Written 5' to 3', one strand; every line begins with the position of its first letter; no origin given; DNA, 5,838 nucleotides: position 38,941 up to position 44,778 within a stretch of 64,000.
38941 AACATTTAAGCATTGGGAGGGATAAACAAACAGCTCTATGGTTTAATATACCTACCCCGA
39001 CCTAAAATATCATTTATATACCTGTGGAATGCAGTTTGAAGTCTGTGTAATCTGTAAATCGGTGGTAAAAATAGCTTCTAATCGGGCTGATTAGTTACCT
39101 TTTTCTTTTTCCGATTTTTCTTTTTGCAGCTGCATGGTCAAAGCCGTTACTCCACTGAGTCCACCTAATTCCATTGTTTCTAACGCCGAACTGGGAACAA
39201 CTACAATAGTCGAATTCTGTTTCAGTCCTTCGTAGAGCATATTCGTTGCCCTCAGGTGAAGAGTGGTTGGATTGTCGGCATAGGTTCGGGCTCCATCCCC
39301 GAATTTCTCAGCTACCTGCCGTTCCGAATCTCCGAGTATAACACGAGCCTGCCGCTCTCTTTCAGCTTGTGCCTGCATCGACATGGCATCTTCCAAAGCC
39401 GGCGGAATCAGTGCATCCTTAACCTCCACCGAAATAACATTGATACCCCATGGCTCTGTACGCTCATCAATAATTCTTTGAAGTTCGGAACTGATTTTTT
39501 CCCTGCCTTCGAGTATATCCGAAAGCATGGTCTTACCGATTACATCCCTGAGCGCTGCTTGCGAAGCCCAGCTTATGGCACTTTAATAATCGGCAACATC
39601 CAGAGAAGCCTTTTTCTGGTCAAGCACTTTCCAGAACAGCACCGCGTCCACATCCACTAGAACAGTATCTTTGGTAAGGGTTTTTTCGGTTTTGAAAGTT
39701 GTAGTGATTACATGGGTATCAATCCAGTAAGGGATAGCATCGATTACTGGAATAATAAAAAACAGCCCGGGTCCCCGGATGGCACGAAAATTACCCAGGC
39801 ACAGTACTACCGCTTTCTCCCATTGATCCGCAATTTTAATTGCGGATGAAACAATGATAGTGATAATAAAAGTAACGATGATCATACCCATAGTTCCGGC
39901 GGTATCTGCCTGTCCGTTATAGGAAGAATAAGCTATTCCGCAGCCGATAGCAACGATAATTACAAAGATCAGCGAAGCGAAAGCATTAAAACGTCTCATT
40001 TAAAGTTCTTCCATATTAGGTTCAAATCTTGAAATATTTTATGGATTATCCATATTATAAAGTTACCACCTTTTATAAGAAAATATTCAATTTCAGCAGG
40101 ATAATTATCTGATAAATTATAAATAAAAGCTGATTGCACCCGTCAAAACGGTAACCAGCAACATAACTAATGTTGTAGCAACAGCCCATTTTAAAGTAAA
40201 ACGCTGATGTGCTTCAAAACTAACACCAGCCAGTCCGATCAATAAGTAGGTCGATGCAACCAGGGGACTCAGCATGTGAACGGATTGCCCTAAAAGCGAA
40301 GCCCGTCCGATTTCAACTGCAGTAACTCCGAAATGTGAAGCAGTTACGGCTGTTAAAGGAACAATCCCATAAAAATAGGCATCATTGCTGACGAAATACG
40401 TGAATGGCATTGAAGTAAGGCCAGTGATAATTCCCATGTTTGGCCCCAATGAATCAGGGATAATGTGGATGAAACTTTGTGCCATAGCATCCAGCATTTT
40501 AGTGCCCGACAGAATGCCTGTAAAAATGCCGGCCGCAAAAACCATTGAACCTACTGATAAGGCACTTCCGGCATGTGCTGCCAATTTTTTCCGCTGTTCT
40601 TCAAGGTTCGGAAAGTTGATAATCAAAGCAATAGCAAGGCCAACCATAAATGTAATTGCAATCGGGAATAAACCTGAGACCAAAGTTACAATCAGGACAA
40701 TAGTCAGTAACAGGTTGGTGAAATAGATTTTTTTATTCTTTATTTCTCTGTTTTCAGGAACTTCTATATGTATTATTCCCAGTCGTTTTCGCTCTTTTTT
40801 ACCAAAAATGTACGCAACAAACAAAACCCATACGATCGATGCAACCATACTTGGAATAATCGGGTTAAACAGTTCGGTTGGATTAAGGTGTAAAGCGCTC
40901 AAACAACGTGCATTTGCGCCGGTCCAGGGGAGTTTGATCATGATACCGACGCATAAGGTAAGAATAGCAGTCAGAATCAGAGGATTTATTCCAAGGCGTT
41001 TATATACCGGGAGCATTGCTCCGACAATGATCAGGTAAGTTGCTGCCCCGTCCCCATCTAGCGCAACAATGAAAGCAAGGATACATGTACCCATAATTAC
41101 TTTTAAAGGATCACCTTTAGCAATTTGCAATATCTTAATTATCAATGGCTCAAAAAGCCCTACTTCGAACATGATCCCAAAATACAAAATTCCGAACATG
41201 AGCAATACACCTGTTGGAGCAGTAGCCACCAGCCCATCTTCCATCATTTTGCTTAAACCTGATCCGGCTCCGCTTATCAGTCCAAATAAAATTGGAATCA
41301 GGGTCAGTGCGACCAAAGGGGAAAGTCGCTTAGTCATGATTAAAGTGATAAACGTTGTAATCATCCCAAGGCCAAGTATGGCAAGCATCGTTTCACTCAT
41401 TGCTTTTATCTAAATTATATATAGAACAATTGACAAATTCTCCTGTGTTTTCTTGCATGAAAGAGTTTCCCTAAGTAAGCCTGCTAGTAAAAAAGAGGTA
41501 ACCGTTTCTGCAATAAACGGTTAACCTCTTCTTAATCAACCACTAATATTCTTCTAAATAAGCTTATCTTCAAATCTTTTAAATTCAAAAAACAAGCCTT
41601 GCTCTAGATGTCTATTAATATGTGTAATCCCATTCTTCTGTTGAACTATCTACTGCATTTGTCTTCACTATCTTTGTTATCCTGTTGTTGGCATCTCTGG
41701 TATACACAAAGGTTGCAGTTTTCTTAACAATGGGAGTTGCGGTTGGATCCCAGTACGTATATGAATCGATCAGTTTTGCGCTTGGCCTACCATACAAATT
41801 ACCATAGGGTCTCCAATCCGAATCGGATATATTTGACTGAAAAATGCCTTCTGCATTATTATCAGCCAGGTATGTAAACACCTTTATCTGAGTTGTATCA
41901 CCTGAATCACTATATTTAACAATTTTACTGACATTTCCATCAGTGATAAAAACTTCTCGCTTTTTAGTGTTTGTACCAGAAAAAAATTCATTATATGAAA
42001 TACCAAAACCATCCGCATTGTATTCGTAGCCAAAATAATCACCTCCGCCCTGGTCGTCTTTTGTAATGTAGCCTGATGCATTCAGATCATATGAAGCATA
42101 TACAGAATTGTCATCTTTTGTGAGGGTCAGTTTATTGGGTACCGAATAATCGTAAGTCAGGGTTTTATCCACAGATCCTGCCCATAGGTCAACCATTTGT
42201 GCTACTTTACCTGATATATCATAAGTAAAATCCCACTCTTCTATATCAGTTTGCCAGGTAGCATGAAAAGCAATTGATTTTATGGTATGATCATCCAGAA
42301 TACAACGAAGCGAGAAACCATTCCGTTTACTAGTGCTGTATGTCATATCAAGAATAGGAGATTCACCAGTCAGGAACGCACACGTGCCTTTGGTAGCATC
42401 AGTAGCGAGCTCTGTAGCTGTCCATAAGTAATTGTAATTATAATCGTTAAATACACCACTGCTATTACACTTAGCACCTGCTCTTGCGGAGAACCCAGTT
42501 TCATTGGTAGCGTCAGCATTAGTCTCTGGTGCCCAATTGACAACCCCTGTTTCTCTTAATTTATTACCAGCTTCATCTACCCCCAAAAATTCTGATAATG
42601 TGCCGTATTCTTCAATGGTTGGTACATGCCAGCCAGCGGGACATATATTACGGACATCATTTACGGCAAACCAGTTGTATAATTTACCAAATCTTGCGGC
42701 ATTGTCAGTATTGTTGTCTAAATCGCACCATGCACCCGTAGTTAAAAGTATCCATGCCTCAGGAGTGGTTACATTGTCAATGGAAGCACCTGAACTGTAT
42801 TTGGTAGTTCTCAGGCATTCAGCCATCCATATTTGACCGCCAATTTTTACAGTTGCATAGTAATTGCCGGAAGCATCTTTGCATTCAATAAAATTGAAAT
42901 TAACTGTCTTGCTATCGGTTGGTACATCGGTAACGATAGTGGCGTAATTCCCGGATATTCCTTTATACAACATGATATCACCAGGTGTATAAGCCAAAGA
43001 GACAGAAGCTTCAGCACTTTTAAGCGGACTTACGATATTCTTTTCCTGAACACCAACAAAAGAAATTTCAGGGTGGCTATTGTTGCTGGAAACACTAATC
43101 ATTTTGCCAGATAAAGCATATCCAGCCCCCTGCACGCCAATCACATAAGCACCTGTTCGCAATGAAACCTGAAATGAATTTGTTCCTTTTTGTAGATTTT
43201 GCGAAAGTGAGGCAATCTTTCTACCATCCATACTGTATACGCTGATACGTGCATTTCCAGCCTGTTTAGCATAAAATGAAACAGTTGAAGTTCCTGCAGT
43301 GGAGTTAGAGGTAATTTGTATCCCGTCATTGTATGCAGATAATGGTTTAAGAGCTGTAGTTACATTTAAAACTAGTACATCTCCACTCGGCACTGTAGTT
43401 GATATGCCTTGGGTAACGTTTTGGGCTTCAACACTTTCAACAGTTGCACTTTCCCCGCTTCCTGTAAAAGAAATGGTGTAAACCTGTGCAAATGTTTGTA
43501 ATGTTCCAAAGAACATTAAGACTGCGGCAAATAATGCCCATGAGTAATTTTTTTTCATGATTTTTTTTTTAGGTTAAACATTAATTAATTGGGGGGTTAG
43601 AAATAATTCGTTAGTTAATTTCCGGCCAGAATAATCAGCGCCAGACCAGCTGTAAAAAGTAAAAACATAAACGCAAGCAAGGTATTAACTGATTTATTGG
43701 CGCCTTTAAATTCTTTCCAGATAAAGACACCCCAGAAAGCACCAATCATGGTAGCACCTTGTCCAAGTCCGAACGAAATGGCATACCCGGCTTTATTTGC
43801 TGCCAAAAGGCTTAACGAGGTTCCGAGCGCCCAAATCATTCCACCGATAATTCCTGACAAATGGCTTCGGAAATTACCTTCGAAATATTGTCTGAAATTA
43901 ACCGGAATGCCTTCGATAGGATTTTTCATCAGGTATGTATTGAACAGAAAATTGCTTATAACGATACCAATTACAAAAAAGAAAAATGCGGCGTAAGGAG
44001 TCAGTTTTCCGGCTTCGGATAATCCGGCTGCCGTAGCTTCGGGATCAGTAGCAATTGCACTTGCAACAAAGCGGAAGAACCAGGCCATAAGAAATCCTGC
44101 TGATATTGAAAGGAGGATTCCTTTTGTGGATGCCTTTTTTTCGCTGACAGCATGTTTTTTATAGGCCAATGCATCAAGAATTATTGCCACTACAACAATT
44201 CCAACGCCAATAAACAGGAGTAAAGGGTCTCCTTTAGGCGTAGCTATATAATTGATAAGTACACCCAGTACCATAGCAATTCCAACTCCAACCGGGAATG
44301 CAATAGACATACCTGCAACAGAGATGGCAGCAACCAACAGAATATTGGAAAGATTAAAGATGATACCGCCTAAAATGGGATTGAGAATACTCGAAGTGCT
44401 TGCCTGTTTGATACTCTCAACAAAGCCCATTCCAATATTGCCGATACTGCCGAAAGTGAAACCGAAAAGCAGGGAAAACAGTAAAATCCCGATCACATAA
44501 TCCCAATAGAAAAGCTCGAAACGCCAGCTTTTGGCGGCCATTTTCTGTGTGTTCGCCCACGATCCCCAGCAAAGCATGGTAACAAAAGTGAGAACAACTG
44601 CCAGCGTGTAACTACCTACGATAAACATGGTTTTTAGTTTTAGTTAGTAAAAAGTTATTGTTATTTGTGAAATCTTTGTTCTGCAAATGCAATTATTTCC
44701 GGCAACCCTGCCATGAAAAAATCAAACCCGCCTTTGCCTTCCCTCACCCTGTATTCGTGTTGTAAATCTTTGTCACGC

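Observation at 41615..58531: PUL-like operon whose only candidate glycan-cleaving enzymes are three exported ADP-ribosylglycohydrolase-fold proteins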

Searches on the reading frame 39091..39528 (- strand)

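Call 16: search_protein_families(library=pfam, proteins=[window:39091-39528:-], max_evalue=0.01)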
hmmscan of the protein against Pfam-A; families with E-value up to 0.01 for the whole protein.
window:39091-39528:- (145 aa): 1 family
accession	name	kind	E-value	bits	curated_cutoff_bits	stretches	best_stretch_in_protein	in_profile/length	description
PF01145.31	Band_7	-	5.2e-12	46.6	23.6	1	2-64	108-170/176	SPFH domain / Band 7 family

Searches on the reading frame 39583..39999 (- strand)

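Call 16: search_protein_families(library=pfam, proteins=[window:39583-39999:-], max_evalue=0.01)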
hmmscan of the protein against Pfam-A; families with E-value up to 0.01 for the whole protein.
window:39583-39999:- (138 aa): 1 family
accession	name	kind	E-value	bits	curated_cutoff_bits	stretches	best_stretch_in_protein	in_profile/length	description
PF01145.31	Band_7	-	8.9e-12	45.8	23.6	1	56-131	2-77/176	SPFH domain / Band 7 family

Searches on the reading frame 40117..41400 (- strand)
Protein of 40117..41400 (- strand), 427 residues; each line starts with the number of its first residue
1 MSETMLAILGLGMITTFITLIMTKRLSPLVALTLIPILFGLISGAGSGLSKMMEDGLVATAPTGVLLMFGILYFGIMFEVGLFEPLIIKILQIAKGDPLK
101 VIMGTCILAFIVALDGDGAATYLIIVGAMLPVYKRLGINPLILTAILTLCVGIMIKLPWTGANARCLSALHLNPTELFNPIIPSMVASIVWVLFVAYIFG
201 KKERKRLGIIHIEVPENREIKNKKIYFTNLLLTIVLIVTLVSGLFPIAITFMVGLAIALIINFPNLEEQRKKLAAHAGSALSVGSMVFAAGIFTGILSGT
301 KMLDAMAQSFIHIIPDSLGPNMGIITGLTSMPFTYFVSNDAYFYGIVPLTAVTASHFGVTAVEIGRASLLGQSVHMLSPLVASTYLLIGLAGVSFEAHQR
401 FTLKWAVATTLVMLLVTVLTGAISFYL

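Call 16: search_protein_families(library=pfam, proteins=[window:40117-41400:-], max_evalue=0.01)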
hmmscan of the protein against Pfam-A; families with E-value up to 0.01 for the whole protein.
window:40117-41400:- (427 aa): 3 families
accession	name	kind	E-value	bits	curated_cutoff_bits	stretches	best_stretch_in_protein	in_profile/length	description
PF03600.22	CitMHS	-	1.1e-27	97.5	31.9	1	18-371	2-336/336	Citrate transporter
PF06808.19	DctM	-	0.00017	21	23.8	1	181-420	172-411/413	Tripartite ATP-independent periplasmic transporter, DctM component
PF03553.21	Na_H_antiporter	-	0.00022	21.1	23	1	9-147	103-247/303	Na+/H+ antiporter family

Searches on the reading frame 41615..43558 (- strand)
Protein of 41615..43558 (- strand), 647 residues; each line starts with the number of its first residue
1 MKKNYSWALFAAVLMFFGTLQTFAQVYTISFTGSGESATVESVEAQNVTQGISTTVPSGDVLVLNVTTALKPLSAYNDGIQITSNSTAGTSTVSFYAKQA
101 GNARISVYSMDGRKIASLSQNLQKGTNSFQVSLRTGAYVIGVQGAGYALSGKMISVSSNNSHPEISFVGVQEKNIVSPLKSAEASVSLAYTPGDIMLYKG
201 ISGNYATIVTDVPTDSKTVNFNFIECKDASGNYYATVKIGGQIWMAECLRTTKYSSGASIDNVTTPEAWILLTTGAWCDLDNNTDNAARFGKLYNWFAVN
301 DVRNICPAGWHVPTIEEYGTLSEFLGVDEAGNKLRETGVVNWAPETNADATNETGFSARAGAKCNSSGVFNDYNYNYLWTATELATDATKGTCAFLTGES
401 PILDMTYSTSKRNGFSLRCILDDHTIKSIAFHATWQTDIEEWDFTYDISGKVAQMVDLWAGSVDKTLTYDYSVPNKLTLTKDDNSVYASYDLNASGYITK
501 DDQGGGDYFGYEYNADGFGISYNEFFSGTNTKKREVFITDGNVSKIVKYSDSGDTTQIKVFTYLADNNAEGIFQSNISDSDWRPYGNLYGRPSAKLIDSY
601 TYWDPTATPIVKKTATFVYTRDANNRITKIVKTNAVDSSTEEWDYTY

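Call 3: search_protein_families(library=pfam, proteins=[window:41615-43558:-], max_evalue=0.01)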
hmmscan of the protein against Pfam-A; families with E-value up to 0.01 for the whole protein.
window:41615-43558:- (647 aa): 3 families
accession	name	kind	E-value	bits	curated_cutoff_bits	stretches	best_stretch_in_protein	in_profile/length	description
PF09603.15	Fib_succ_major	-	5.2e-37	128.4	33.9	1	237-420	1-186/187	Fibrobacter succinogenes major domain (Fib_succ_major)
PF15283.12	DUF4595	-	1e-05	26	34.2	1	444-628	1-201/202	Domain of unknown function (DUF4595) with porin-like fold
PF18962.6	Por_Secre_tail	-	0.0034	18.1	27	1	89-152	8-72/75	Secretion system C-terminal sorting domain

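Call 17: search_protein_families(library=ncbifam, proteins=[window:41615-43558:-], max_evalue=0.001)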
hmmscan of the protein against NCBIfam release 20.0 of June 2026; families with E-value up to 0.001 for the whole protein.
window:41615-43558:- (647 aa): 2 families
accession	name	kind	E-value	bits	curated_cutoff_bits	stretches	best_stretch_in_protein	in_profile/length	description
TIGR02145.1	Fib_succ_major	domain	3.2e-26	93.1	41.65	1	231-422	8-176/176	FISUMP domain-containing protein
TIGR04183.1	Por_Secre_tail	domain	2.4e-06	27.4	23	1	85-154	4-70/72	T9SS type A sorting domain-containing protein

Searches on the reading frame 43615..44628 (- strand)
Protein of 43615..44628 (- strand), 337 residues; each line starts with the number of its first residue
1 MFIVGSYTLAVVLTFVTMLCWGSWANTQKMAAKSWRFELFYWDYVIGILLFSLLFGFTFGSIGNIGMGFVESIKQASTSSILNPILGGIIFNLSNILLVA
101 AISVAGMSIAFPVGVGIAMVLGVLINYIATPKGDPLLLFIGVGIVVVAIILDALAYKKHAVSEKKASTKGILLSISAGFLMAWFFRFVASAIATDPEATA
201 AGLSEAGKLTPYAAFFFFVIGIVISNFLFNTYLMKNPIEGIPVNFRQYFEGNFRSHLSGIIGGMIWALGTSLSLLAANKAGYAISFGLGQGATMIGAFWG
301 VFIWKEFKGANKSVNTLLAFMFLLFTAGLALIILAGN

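Call 3: search_protein_families(library=pfam, proteins=[window:43615-44628:-], max_evalue=0.01)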
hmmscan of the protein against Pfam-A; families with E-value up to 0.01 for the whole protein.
window:43615-44628:- (337 aa): 3 families
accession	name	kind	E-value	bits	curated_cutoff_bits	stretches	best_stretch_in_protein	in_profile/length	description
PF07168.17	Ureide_permease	-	6e-24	84.9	27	2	167-333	195-357/359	Ureide permease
PF06800.18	Sugar_transport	-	5.9e-09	36.1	26.3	1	55-327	29-274/280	Sugar transport protein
PF07857.17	TMEM144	-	1e-05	25.2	26.2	1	160-326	171-324/332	Transmembrane family, TMEM144 of transporters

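Call 17: search_protein_families(library=ncbifam, proteins=[window:43615-44628:-], max_evalue=0.001)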
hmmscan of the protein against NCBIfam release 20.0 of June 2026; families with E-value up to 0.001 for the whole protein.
window:43615-44628:- (337 aa): 1 family
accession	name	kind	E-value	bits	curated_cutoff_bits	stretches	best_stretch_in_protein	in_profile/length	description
TIGR00776.1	RhaT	subfamily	8.3e-11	41.5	319.6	2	69-232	55-199/290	RhaT/GlcU family sugar-proton symporter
